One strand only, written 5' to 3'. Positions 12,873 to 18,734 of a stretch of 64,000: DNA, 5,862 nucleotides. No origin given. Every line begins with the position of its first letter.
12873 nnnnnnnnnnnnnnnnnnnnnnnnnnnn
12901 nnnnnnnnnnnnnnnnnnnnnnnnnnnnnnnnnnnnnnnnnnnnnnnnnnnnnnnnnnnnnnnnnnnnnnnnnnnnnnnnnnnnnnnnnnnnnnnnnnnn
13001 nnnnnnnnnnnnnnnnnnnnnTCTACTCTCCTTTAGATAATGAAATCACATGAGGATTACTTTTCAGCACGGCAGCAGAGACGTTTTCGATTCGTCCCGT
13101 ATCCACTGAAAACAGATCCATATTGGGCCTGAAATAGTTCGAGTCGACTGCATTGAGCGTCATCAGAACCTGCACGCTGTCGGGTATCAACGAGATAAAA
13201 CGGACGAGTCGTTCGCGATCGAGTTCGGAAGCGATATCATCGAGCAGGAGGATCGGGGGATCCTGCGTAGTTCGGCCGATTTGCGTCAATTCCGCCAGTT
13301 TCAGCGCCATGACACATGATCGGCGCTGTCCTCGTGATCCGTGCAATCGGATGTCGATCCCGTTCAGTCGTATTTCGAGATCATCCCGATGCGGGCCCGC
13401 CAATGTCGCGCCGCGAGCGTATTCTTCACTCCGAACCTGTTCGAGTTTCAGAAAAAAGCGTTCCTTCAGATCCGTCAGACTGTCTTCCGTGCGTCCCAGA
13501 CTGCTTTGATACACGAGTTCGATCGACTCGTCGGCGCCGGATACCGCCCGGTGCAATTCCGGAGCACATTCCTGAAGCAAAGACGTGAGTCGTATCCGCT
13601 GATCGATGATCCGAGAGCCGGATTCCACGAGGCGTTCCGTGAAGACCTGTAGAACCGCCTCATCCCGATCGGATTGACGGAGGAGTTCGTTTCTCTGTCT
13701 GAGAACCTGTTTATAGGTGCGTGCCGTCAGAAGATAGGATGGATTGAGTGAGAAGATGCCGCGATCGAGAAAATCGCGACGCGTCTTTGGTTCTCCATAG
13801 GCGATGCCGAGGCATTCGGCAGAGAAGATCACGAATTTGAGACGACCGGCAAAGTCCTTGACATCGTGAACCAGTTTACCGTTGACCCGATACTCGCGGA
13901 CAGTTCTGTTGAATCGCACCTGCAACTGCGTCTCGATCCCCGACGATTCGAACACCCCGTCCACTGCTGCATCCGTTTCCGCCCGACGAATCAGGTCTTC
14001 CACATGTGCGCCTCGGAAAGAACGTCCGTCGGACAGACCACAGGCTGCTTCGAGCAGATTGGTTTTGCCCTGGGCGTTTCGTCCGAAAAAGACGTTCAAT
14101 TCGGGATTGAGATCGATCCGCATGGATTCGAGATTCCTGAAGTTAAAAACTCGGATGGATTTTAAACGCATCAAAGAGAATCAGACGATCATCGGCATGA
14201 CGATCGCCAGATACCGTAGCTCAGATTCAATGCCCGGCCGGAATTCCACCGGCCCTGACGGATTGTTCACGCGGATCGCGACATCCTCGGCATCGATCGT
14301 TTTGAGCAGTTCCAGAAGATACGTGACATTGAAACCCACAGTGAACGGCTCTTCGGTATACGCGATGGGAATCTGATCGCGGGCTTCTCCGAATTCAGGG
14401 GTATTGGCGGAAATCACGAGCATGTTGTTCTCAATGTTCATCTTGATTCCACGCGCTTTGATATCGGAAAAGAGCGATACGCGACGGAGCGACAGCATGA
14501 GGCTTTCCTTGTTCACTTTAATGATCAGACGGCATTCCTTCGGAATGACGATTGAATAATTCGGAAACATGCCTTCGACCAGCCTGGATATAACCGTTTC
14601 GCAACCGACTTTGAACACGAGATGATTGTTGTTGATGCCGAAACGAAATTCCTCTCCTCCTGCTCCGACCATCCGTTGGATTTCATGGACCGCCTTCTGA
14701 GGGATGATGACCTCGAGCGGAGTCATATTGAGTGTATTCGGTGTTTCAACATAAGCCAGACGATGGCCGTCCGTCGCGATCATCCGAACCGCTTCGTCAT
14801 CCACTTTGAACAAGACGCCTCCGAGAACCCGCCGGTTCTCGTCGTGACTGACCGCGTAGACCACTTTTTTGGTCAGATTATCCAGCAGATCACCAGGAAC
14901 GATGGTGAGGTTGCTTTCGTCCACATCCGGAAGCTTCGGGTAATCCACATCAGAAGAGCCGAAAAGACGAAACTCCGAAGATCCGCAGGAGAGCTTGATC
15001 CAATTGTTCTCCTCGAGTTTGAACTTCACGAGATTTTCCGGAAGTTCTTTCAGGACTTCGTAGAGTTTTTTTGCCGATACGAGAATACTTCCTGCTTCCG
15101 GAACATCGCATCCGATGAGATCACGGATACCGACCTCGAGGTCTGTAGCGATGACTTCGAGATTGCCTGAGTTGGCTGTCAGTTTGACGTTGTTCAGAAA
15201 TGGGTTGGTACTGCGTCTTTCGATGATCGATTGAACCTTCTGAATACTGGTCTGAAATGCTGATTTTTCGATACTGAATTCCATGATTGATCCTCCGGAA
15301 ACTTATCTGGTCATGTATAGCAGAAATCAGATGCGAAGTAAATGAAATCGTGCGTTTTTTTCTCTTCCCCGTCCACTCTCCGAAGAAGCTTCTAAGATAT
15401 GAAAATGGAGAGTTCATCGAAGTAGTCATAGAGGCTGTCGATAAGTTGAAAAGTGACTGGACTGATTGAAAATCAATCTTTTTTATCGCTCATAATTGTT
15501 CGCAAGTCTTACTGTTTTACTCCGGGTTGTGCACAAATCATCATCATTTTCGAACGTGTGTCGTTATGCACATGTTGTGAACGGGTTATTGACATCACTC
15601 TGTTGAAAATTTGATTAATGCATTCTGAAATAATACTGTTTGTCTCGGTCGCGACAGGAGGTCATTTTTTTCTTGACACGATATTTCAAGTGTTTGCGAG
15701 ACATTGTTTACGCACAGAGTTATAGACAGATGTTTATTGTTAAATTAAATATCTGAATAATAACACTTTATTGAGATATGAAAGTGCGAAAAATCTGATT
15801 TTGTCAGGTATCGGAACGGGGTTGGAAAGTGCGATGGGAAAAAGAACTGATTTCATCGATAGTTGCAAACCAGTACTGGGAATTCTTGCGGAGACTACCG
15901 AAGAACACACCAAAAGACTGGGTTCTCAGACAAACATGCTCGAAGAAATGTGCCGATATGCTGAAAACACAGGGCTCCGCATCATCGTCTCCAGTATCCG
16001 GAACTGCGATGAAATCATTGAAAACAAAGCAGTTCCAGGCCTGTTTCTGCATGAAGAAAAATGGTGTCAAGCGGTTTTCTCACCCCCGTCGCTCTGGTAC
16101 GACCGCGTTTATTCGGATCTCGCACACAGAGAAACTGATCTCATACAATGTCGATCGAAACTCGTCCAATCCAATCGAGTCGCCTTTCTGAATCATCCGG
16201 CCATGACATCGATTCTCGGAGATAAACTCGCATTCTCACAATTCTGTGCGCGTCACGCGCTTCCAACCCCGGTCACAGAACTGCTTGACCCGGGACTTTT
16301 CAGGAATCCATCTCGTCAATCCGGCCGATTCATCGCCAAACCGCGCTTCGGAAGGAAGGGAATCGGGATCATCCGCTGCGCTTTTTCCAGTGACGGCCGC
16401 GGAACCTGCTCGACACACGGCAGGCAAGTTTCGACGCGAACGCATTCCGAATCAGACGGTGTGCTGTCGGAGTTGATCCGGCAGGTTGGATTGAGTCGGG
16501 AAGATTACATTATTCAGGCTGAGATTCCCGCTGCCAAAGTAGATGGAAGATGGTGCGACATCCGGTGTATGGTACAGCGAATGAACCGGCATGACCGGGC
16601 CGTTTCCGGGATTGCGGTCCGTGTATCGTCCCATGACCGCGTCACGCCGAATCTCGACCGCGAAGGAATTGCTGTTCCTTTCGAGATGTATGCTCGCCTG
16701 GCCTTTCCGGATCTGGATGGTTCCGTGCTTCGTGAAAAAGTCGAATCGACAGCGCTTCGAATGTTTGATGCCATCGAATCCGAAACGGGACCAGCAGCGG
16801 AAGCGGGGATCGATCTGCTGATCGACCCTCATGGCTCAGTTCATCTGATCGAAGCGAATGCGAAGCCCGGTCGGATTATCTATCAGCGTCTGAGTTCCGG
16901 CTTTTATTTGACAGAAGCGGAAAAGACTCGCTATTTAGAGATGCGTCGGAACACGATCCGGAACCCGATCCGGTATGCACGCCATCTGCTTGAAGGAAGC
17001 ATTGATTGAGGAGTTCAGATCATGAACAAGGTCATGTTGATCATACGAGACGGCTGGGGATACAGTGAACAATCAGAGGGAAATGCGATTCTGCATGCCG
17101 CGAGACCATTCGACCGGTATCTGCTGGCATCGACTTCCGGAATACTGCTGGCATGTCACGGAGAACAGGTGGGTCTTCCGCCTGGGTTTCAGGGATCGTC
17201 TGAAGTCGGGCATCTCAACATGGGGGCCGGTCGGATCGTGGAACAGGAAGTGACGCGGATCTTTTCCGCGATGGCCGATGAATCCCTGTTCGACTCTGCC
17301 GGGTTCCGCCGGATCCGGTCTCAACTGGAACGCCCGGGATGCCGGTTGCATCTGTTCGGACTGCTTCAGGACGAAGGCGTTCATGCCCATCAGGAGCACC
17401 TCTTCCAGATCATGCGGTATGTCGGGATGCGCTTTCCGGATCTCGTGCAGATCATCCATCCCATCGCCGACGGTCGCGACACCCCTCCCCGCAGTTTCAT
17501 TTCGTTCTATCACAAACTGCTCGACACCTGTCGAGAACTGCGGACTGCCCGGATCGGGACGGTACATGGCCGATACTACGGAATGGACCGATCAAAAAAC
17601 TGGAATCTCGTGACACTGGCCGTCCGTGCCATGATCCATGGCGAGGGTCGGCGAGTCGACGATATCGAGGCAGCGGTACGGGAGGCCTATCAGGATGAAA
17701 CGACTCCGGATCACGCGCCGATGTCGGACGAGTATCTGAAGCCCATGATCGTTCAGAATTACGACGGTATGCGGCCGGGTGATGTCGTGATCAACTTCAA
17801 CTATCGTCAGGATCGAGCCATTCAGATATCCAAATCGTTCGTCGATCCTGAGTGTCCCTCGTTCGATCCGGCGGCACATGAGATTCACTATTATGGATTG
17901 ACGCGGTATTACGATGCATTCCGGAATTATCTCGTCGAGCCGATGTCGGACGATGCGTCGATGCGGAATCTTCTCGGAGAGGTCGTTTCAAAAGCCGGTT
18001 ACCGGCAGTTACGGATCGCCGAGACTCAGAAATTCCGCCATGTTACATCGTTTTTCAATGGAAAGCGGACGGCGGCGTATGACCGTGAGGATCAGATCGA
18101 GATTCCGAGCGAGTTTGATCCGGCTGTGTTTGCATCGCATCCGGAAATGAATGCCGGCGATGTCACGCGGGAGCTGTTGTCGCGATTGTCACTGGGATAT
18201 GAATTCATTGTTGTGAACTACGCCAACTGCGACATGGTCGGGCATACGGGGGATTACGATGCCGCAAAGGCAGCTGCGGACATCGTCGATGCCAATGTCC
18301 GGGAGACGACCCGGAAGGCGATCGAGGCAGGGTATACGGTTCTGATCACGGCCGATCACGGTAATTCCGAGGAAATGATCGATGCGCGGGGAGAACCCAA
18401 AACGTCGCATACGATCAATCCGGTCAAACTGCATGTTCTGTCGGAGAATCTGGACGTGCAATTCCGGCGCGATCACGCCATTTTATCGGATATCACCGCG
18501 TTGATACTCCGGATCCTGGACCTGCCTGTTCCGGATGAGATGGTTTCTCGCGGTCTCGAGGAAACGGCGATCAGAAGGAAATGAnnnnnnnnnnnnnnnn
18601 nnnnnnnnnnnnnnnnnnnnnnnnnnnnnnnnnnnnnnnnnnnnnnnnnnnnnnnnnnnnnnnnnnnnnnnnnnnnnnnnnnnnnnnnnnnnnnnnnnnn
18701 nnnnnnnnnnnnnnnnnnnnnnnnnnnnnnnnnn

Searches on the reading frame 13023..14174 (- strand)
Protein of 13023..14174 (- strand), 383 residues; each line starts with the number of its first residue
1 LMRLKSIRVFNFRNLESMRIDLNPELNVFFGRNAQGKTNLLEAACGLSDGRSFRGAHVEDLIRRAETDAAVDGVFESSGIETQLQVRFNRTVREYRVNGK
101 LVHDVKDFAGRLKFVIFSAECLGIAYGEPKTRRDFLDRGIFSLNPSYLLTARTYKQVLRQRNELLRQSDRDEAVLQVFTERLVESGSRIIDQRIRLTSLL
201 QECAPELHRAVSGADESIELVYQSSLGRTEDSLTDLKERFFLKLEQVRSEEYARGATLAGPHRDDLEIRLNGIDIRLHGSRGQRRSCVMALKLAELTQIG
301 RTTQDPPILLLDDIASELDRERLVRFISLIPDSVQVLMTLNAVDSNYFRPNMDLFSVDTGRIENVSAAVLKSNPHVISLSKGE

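Call 14: search_protein_families(library=pfam, proteins=[window:13023-14174:-], max_evalue=0.001)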
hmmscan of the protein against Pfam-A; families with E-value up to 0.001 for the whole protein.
window:13023-14174:- (383 aa): 4 families
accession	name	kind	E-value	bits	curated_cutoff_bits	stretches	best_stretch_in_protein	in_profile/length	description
PF02463.25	SMC_N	-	5.4e-19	68.9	40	1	4-337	2-193/220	RecF/RecN/SMC N terminal domain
PF13175.12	AAA_15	-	2.3e-10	41.1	32.1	1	2-91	1-85/374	AAA ATPase domain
PF13476.12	AAA_23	-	9e-07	30.2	27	1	6-94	1-85/201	AAA domain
PF13304.12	AAA_21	-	0.00089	19.8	27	0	26-47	1-22/304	AAA domain, putative AbiEii toxin, Type IV TA system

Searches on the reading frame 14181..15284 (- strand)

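Call 14: search_protein_families(library=pfam, proteins=[window:14181-15284:-], max_evalue=0.001)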
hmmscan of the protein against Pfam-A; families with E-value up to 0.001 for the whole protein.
window:14181-15284:- (367 aa): 3 families
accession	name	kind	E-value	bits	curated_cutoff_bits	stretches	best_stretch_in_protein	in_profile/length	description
PF00712.24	DNA_pol3_beta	-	1.7e-39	135.1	24.4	2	1-119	1-120/120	DNA polymerase III beta subunit, N-terminal domain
PF02767.21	DNA_pol3_beta_2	-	5.2e-29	101.3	27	1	129-242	2-116/116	DNA polymerase III beta subunit, central domain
PF02768.20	DNA_pol3_beta_3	-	1.5e-22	80.1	27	1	246-361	3-118/121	DNA polymerase III beta subunit, C-terminal domain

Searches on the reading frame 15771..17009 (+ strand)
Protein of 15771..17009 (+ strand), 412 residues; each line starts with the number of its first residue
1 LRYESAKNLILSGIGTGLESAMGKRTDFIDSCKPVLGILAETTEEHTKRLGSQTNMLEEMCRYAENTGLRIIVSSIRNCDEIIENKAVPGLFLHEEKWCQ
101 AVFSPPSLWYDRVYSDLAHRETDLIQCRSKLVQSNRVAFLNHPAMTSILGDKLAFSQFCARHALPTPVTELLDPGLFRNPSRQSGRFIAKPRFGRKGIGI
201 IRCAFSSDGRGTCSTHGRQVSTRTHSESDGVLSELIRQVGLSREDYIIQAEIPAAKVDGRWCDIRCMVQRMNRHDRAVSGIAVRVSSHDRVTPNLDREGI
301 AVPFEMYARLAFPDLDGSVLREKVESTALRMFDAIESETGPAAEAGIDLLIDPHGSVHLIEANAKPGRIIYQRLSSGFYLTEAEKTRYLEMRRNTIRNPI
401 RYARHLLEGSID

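Call 14: search_protein_families(library=pfam, proteins=[window:15771-17009:+], max_evalue=0.001)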
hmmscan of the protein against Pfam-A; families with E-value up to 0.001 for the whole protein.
window:15771-17009:+ (412 aa): 2 families
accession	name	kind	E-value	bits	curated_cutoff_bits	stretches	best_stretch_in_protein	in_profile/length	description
PF14398.11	ATPgrasp_YheCD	-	2.2e-39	135.7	26.8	1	167-406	30-255/255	YheC/D like ATP-grasp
PF14397.11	ATPgrasp_ST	-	5.7e-08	32.7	31.4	1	139-303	9-175/278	Sugar-transfer associated ATP-grasp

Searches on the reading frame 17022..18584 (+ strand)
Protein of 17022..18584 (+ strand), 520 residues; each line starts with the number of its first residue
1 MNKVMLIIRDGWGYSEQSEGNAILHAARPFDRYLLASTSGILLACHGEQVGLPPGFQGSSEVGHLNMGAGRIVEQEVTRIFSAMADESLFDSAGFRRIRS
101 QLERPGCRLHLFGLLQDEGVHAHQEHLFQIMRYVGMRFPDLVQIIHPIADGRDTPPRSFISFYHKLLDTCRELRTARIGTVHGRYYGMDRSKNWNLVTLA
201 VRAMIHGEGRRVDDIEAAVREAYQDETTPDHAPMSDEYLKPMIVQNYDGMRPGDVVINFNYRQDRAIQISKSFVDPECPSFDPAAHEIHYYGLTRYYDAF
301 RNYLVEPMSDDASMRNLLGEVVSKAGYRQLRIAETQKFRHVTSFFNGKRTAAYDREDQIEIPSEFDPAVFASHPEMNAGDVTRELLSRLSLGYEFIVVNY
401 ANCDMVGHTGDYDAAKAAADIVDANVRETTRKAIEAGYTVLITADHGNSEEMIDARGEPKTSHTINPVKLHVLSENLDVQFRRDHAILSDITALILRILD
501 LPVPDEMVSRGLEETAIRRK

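Call 15: search_protein_families(library=pfam, proteins=[window:17022-18584:+], max_evalue=0.001)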
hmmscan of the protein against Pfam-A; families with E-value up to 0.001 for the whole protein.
window:17022-18584:+ (520 aa): 2 families
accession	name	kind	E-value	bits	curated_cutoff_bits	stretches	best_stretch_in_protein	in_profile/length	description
PF01676.23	Metalloenzyme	-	9.2e-54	183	24.3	1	3-501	2-250/252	Metalloenzyme superfamily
PF06415.18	iPGM_N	-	9.5e-52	176.1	27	1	82-297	3-216/217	BPG-independent PGAM N-terminus (iPGM_N)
